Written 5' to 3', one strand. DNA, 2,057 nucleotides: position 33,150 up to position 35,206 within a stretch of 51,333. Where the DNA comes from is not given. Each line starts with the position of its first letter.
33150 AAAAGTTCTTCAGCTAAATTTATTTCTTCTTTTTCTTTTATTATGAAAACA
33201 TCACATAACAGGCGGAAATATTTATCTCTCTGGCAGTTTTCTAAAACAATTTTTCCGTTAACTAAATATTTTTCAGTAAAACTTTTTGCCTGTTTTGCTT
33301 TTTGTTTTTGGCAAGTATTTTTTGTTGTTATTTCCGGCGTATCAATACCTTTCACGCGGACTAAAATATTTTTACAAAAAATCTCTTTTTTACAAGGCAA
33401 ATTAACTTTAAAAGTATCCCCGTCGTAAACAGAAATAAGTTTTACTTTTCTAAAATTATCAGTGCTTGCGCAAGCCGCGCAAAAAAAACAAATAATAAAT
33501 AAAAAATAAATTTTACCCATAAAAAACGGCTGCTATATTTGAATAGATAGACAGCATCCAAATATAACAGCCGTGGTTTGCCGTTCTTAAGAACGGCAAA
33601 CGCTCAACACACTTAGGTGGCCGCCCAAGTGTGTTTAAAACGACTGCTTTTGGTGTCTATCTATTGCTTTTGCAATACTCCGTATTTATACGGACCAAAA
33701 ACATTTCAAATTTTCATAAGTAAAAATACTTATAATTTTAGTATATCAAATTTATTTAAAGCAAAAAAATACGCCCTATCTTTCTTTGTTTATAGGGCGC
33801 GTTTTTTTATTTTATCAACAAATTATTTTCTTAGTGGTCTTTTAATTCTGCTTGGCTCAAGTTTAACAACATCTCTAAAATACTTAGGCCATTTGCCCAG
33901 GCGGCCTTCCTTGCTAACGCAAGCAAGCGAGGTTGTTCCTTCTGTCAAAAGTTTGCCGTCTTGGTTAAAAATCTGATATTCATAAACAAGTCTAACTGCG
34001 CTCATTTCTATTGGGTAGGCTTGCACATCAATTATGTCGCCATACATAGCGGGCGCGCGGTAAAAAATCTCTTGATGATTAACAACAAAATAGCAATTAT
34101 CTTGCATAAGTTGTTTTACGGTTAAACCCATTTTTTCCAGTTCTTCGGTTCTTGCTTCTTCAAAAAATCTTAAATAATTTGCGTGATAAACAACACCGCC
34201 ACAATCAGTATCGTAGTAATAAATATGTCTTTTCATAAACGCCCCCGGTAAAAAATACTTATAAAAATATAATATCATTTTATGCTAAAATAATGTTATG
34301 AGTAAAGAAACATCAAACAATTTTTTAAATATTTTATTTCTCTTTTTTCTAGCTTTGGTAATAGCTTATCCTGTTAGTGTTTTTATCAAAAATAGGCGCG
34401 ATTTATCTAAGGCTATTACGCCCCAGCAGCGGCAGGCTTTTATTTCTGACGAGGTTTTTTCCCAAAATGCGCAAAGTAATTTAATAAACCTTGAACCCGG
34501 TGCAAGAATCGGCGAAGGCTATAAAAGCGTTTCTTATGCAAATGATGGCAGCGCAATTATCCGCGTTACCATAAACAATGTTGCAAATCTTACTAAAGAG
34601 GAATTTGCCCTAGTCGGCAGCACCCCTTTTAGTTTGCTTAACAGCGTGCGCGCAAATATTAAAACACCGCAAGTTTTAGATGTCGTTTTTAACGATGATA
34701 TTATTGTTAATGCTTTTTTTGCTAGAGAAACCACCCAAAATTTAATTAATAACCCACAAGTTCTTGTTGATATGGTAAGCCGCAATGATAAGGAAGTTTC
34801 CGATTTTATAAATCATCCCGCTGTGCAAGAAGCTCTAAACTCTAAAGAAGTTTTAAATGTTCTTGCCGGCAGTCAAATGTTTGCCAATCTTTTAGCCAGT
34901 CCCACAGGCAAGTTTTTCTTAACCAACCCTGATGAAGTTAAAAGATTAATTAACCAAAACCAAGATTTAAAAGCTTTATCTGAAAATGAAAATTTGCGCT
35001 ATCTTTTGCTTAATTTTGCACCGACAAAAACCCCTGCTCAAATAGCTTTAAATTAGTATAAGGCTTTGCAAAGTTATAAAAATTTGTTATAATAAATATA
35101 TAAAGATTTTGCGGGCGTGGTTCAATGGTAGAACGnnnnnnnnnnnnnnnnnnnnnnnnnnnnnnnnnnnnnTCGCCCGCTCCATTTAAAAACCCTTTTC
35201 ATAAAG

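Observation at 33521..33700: Densely structured leader or sRNA with a terminator abutting the ATG of an SNase-like lipoprotein gene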

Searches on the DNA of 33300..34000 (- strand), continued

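Call 64: search_with_rna_model(model_id=R1, sources=[L217, L218, L219, L220, L221, L222, L223, L224, L225, L226, L227, L228, L229, L230, L231, L232, L233, L234, L235, L236, L237, L238, L239, L240, L241, L242, L243], max_evalue=0.001)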
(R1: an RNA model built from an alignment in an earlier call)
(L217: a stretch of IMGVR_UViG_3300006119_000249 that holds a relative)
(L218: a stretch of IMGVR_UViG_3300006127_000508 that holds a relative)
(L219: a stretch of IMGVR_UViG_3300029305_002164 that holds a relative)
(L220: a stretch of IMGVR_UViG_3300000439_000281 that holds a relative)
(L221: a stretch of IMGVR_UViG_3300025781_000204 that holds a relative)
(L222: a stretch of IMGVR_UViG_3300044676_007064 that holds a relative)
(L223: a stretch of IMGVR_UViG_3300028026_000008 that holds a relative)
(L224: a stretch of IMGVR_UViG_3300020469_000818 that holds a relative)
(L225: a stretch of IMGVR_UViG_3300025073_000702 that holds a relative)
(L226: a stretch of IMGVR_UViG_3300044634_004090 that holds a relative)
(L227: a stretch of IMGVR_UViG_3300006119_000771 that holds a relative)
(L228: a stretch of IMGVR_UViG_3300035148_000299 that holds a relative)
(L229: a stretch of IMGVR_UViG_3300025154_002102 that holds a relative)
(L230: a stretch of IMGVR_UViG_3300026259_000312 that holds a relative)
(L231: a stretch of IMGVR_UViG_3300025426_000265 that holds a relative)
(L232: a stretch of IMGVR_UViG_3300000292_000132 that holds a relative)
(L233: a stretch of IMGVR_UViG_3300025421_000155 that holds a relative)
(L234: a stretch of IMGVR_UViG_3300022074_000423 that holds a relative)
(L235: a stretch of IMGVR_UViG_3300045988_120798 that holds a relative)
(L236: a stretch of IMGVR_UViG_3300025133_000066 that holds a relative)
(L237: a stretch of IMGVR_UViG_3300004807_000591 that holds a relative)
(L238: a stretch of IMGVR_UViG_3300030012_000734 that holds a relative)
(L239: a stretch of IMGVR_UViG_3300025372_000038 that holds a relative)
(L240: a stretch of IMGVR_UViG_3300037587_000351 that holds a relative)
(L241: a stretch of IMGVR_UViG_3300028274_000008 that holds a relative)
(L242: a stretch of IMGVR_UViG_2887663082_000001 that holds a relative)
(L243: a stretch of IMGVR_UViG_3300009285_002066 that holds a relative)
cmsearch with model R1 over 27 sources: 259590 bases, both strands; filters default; matches with E-value up to 0.001: 0.
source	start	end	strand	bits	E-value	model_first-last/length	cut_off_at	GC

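Call 73: search_with_rna_model(model_id=R1, sources=[L244, L245, L246, L247, L248, L249, L250, L251], max_evalue=0.01)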
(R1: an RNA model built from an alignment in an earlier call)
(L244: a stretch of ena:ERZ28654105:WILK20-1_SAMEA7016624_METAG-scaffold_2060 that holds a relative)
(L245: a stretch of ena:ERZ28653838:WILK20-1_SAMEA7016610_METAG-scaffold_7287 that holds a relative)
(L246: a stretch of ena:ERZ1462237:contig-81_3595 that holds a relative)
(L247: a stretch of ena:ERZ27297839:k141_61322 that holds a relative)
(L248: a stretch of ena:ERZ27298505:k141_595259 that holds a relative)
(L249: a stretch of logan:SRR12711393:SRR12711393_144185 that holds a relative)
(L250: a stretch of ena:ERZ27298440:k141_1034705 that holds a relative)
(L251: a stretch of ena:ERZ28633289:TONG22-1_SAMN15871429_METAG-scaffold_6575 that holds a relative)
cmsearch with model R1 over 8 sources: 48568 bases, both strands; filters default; matches with E-value up to 0.01: 19.
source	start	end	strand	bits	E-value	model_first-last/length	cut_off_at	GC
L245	1291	1503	+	156.6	8.2e-43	1-203/203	no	0.42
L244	3797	4000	+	128.6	7e-35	1-203/203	no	0.42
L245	152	355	+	128.6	7e-35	1-203/203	no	0.42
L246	3797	4000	+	128.6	7e-35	1-203/203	no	0.42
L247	3800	4000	+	121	9.8e-33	1-203/203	no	0.42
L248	3800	4000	+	121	9.8e-33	1-203/203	no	0.42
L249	2884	3084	+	121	9.8e-33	1-203/203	no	0.42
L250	3818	4000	+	98.3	2.6e-26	1-203/203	no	0.39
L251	3818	4000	+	98.3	2.6e-26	1-203/203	no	0.39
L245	1450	1498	-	24.5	2.2e-05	150-198/203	no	0.43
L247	3946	3995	-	20.2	0.00036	150-198/203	no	0.42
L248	3946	3995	-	20.2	0.00036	150-198/203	no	0.42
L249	3030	3079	-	20.2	0.00036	150-198/203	no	0.42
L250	3947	3995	-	19.3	0.00066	150-198/203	no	0.45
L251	3947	3995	-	19.3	0.00066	150-198/203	no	0.45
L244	3882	4062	-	18.3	0.0013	1-203/203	no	0.34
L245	237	417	-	18.3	0.0013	1-203/203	no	0.34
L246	3882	4062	-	18.3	0.0013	1-203/203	no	0.34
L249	2669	2819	+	16.5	0.004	1-203/203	no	0.38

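Call 81: search_with_rna_model(model_id=R1, sources=[window, L005, L115, L125, L145, L180, L181, L210, L212, L244, L245, L247, L250], max_evalue=1e-15, make_alignment=true)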
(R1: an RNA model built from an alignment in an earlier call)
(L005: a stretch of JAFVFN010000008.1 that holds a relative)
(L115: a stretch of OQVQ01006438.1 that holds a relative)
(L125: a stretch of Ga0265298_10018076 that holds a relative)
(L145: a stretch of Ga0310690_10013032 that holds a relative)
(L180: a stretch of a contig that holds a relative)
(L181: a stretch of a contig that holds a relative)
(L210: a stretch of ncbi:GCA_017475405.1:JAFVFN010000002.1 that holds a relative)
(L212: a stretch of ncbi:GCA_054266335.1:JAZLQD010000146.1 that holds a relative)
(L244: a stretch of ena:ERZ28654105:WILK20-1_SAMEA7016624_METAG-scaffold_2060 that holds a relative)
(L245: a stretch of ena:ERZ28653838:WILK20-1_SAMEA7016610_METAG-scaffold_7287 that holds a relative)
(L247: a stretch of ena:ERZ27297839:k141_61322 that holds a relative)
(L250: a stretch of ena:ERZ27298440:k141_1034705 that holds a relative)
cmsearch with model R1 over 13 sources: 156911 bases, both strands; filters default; matches with E-value up to 1e-15: 17.
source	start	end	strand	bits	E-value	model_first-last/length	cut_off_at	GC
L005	13049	13248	+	175.8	9.5e-48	1-203/203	no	0.42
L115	683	884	+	167.7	1.9e-45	1-203/203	no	0.48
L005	8421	8622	-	162.1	7.1e-44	1-203/203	no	0.39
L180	1537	1744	-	160.2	2.4e-43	1-203/203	no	0.44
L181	811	999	+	160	2.8e-43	1-203/203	no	0.49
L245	1291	1503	+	156.6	2.7e-42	1-203/203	no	0.42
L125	269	466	-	156.1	3.7e-42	1-203/203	no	0.46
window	33521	33705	-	155.5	5.5e-42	1-203/203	no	0.41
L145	8393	8600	+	139.6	1.7e-37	1-203/203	no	0.38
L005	29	211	-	138.9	2.6e-37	1-203/203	no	0.42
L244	3797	4000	+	128.6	2.3e-34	1-203/203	no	0.42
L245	152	355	+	128.6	2.3e-34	1-203/203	no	0.42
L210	9768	9968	+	123.1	8.4e-33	1-203/203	no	0.43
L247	3800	4000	+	121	3.2e-32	1-203/203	no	0.42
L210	753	956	-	119.7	7.2e-32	1-203/203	no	0.41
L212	4214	4415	+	103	4.1e-27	1-203/203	no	0.41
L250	3818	4000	+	98.3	8.5e-26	1-203/203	no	0.39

Alignment A4: 17 matches aligned to the model, 258 columns, each read 5' to 3' on its own strand. Consensus structure (alignment columns), stored with it:
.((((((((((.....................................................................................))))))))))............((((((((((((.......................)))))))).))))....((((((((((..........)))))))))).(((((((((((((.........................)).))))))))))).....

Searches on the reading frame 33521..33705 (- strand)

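Call 63: search_protein_families(library=pfam, proteins=[L180:425-1429:-], max_evalue=0.01)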
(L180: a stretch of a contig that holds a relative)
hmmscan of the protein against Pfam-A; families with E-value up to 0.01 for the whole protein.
L180:425-1429:- (334 aa): 6 families
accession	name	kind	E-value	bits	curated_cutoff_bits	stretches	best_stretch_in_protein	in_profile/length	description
PF00535.33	Glycos_transf_2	-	1e-22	81.3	23.3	1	27-201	2-166/168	Glycosyl transferase family 2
PF13641.12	Glyco_tranf_2_3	-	3.8e-08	34.1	27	1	25-245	3-209/230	Glycosyltransferase like family 2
PF10111.15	Glyco_tranf_2_2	-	8.3e-06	25.9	27.3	1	28-225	3-201/276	Glycosyltransferase like family 2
PF13704.12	Glyco_tranf_2_4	-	0.00039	21.3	27.5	1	56-119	20-88/98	Glycosyl transferase family 2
PF13506.12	Glyco_transf_21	-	0.007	16.3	21.7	0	100-239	28-153/174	Glycosyl transferase family 21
PF13632.12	Glyco_trans_2_3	-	0.0098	16.2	27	0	105-283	1-160/198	Glycosyl transferase family group 2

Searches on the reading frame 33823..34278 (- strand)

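Call 63: search_protein_families(library=pfam, proteins=[window:33823-34278:-], max_evalue=0.01)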
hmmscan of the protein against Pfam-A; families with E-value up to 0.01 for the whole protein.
window:33823-34278:- (151 aa): 3 families
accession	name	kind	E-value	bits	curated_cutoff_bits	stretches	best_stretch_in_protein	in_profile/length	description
PF13279.12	4HBT_2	-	1.5e-15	58.2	25.5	1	22-131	4-115/122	Thioesterase-like superfamily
PF03061.28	4HBT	-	5.9e-14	52.6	20.6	1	27-110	1-77/79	Thioesterase superfamily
PF01643.23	Acyl-ACP_TE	-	6e-07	29.7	23.7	1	18-122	9-114/131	Acyl-ACP thioesterase N-terminal domain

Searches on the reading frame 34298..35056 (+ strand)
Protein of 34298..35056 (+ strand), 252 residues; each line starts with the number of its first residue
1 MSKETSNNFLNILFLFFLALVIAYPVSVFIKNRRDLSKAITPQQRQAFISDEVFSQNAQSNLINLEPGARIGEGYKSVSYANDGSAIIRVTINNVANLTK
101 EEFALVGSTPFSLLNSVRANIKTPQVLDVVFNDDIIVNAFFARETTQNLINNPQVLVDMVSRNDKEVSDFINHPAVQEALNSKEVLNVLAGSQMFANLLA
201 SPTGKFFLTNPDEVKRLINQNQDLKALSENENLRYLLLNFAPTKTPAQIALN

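Call 63: search_protein_families(library=pfam, proteins=[window:34298-35056:+], max_evalue=0.01)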
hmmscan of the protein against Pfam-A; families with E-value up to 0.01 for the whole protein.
window:34298-35056:+ (252 aa): 2 families
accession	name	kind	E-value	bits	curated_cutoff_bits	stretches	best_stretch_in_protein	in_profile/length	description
PF23195.1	UBQLN1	-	0.00065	19.8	27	0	195-229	2-36/70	Ubiquilin-1-like domain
PF14012.11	DUF4229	-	0.0083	16.6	27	0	10-35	29-56/68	Protein of unknown function (DUF4229)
